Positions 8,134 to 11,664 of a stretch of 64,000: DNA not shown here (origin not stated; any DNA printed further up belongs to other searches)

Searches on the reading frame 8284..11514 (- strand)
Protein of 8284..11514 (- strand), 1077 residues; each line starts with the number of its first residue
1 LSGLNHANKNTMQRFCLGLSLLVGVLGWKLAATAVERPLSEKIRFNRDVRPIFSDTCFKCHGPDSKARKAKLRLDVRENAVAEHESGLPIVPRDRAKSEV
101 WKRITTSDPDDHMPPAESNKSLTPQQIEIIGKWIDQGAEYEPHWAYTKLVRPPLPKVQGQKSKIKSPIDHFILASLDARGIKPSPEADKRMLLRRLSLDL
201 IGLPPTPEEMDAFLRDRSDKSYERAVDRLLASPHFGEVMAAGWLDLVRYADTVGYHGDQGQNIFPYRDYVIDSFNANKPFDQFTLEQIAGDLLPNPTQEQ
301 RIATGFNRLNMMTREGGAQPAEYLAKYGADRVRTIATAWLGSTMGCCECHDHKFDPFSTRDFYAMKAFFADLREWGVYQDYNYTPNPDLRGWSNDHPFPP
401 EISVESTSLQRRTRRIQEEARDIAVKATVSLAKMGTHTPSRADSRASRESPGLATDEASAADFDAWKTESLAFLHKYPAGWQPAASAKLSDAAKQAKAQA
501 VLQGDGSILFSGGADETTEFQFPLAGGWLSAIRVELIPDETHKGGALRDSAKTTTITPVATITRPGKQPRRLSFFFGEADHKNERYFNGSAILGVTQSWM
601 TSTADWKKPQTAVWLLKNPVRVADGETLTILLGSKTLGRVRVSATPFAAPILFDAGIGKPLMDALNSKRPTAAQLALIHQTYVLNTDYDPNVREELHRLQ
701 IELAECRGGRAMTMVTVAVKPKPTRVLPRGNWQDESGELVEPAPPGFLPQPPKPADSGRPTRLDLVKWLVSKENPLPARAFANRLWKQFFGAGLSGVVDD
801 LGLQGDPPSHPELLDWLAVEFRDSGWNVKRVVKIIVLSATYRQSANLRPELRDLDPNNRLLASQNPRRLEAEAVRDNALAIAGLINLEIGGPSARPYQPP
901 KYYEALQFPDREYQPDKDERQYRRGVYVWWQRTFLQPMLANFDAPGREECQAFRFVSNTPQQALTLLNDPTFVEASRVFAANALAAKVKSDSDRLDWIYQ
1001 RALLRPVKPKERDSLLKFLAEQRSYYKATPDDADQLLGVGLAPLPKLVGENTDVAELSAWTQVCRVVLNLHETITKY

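Call 80: search_protein_families(library=pfam, max_evalue=0.00001, proteins=[window:8284-11514:-])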
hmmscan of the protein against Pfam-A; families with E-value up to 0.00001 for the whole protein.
window:8284-11514:- (1077 aa): 3 families
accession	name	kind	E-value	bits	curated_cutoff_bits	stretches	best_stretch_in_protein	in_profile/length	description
PF07587.16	PSD1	-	1e-91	307.1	28.5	1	761-1019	1-244/244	Protein of unknown function (DUF1553)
PF07583.16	PSCyt2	-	1.9e-84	283.2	29.8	1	167-373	1-208/209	Protein of unknown function (DUF1549)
PF07635.16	PSCyt1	-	2.8e-17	63.5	22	1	57-117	1-59/59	Planctomycete cytochrome C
